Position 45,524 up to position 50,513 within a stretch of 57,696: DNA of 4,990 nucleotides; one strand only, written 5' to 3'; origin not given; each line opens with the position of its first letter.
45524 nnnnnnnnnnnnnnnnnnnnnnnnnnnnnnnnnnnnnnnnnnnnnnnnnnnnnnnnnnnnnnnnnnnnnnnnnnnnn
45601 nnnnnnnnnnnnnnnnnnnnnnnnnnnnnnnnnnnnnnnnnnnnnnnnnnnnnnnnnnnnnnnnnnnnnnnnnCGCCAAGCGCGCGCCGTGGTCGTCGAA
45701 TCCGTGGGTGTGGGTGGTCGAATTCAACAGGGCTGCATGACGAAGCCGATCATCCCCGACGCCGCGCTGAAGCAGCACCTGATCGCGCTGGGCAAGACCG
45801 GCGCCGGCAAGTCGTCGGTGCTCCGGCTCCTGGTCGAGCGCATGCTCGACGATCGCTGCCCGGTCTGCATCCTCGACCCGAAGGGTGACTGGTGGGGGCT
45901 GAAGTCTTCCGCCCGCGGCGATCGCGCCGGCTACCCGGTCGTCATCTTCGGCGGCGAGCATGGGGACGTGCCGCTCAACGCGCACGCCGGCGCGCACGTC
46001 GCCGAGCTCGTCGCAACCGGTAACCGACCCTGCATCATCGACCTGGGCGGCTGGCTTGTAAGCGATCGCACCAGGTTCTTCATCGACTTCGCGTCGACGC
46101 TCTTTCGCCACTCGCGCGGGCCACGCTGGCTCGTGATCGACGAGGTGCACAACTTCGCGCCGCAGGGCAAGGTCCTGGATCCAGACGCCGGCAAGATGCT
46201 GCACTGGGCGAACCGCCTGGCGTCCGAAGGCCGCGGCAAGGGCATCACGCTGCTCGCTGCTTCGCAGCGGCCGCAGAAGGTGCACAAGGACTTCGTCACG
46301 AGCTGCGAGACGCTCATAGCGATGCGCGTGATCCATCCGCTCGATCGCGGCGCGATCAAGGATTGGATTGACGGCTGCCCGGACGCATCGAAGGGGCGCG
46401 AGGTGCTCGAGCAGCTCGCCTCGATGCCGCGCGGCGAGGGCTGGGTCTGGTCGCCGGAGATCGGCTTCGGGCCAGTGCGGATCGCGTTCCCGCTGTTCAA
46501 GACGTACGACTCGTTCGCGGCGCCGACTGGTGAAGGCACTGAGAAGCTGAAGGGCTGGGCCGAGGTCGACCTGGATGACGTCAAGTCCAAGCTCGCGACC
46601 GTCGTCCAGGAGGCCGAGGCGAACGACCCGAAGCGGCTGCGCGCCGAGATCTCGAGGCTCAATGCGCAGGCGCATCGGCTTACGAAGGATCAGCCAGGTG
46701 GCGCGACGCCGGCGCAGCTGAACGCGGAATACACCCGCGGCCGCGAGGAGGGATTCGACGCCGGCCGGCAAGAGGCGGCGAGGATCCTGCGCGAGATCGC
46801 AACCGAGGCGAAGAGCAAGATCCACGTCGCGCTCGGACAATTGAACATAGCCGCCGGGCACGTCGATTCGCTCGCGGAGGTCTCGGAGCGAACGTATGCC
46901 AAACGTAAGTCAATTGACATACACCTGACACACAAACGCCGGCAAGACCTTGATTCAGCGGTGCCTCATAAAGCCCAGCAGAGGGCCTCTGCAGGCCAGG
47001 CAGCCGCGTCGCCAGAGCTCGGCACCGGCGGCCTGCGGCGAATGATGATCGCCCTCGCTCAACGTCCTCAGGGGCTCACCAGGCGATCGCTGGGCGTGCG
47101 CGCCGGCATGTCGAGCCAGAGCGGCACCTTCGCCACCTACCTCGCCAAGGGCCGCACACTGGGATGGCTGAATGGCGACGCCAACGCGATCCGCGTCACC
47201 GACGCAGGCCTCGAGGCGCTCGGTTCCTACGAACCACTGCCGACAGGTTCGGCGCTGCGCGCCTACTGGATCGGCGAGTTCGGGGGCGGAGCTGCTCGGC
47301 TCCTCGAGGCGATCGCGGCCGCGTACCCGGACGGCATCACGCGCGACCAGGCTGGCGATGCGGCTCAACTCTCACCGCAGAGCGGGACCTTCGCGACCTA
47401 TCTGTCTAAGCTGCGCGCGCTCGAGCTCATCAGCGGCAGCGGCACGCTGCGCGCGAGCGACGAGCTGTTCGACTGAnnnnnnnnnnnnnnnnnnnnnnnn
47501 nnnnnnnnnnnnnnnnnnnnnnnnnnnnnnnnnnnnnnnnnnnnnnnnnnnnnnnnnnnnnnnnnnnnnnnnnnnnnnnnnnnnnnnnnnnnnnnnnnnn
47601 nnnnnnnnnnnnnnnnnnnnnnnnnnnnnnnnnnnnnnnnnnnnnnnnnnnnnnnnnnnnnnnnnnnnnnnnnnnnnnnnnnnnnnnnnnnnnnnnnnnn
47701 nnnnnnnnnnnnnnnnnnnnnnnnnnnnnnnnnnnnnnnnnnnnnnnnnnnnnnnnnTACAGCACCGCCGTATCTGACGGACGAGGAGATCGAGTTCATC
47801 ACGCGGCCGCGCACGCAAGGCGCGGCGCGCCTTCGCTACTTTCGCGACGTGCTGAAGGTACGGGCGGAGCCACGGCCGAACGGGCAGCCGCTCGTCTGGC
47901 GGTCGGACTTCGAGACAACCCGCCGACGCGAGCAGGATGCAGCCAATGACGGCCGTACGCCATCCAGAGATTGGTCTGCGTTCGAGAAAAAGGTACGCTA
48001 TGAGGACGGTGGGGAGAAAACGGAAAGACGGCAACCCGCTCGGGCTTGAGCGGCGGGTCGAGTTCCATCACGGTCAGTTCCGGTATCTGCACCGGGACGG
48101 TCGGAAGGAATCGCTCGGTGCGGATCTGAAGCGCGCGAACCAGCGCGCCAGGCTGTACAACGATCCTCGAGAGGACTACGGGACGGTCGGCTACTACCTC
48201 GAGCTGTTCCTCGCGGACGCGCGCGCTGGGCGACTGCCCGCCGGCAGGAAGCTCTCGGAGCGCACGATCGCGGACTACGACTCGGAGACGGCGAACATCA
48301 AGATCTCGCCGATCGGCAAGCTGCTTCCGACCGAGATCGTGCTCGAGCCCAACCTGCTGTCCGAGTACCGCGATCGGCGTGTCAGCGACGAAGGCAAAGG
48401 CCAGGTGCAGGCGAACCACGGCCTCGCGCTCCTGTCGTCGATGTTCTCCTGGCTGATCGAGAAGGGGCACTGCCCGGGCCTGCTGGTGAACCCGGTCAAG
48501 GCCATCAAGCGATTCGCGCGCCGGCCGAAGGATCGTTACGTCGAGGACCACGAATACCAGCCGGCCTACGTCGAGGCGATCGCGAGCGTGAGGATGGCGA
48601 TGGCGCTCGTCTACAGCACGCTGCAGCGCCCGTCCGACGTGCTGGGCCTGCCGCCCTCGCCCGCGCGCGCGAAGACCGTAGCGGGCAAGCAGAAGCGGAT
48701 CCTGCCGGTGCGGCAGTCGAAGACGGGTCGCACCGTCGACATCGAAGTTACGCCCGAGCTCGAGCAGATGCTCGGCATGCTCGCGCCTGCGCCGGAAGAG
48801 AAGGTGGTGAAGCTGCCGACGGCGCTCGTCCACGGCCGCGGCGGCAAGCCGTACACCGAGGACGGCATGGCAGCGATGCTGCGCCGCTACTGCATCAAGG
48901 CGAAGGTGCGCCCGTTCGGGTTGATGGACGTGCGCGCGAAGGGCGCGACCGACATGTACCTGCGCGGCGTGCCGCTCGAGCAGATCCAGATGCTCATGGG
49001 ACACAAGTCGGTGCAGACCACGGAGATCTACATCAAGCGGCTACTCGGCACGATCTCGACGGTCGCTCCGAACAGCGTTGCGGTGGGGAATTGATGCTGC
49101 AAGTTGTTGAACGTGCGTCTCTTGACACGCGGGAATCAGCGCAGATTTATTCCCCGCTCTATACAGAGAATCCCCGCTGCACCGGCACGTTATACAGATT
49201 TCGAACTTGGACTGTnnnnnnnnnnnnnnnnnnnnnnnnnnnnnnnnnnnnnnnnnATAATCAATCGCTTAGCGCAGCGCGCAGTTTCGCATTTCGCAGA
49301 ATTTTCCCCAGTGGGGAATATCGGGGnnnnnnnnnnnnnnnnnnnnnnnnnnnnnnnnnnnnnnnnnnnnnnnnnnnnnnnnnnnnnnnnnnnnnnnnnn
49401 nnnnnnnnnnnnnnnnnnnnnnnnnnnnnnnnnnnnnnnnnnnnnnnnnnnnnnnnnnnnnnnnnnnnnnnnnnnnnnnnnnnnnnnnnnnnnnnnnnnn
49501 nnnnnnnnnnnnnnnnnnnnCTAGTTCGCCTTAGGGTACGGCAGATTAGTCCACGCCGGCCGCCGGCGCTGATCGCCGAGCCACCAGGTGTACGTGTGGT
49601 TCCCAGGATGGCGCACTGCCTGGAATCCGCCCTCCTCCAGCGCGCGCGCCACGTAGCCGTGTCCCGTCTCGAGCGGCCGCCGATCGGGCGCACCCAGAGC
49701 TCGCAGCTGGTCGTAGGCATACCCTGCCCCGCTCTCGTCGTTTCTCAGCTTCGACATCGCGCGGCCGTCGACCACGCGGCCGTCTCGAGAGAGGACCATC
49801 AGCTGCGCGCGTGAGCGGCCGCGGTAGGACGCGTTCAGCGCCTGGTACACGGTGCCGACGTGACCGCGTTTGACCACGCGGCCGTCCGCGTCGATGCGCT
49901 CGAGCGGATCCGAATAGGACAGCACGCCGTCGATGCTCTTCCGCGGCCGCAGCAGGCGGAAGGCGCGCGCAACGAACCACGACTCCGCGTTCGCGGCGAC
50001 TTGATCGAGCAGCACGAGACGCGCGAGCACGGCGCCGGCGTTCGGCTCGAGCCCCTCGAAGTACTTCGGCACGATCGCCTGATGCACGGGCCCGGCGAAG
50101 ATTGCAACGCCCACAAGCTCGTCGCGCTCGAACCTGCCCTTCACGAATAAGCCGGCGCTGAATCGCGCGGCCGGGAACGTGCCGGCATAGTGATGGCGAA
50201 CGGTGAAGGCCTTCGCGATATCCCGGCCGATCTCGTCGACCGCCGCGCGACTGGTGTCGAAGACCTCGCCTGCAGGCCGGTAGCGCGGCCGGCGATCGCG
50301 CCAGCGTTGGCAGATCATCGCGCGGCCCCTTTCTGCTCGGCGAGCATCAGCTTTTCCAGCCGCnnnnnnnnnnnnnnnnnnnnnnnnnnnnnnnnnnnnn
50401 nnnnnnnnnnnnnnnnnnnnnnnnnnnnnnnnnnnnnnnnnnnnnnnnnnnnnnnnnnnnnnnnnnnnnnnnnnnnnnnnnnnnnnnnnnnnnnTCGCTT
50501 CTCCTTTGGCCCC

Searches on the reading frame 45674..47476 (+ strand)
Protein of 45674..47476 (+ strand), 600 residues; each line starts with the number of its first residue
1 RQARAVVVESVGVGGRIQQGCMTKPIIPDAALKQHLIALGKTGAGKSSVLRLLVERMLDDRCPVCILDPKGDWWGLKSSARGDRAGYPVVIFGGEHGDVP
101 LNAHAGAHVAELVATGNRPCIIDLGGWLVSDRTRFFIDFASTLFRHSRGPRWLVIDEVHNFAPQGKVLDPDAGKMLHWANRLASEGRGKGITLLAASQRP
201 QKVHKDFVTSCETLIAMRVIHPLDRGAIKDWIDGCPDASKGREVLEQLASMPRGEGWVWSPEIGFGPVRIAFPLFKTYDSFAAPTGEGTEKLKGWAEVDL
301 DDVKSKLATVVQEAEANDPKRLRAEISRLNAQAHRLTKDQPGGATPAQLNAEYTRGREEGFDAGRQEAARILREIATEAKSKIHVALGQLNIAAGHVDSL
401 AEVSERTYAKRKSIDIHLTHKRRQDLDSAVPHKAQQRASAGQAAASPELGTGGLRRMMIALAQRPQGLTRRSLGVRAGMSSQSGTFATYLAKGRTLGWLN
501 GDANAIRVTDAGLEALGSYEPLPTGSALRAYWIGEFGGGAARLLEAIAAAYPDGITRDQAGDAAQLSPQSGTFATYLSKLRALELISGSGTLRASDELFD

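Call 61: search_protein_families(library=phrogs, proteins=[window:45674-47476:+], max_evalue=0.00001)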
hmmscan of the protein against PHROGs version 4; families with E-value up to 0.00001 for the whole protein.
window:45674-47476:+ (600 aa): 2 families
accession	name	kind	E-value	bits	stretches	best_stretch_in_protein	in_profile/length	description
phrog_2666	-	head and packaging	7e-19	68.9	1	33-238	321-503/555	terminase large subunit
phrog_7035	-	unknown function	3.1e-16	59.9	1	138-232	480-571/969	-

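Call 83: search_protein_families(library=pfam, proteins=[window:45674-47476:+], max_evalue=0.001)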
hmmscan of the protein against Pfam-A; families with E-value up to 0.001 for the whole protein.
window:45674-47476:+ (600 aa): 1 family
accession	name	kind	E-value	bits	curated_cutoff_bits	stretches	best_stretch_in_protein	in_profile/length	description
PF01935.23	DUF87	-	9.9e-09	36.1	23.2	1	29-77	19-68/220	Helicase HerA, central domain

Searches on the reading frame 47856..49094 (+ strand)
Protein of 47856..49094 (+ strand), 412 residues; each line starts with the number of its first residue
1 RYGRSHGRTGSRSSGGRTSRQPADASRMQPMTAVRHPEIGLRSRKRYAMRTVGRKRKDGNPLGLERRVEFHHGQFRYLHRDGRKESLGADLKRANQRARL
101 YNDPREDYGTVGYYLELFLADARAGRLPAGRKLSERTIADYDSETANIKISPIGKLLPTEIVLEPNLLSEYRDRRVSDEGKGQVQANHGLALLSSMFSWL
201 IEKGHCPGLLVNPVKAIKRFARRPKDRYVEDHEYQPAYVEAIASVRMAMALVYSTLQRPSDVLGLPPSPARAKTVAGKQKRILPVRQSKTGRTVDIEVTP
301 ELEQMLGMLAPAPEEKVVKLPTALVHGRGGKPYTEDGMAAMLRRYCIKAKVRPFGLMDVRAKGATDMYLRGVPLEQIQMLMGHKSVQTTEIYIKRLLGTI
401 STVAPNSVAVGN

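Call 61: search_protein_families(library=phrogs, proteins=[window:47856-49094:+], max_evalue=0.00001)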
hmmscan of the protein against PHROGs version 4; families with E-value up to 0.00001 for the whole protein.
window:47856-49094:+ (412 aa): 3 families
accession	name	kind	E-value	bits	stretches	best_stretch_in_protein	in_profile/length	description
phrog_1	-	integration and excision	1.1e-36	128.3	1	26-395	69-435/611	integrase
phrog_216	-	integration and excision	7.9e-14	52.4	1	223-394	50-223/301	integrase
phrog_7244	-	integration and excision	1.2e-10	42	1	178-299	132-244/263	integrase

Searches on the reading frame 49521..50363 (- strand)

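Call 83: search_protein_families(library=pfam, proteins=[window:49521-50363:-], max_evalue=0.001)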
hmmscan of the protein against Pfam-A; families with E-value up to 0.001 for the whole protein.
window:49521-50363:- (280 aa): 1 family
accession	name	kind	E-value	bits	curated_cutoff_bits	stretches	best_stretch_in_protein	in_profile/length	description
PF25680.1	Mom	-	9.2e-21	74.9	27.1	1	41-210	3-156/202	Mom protein family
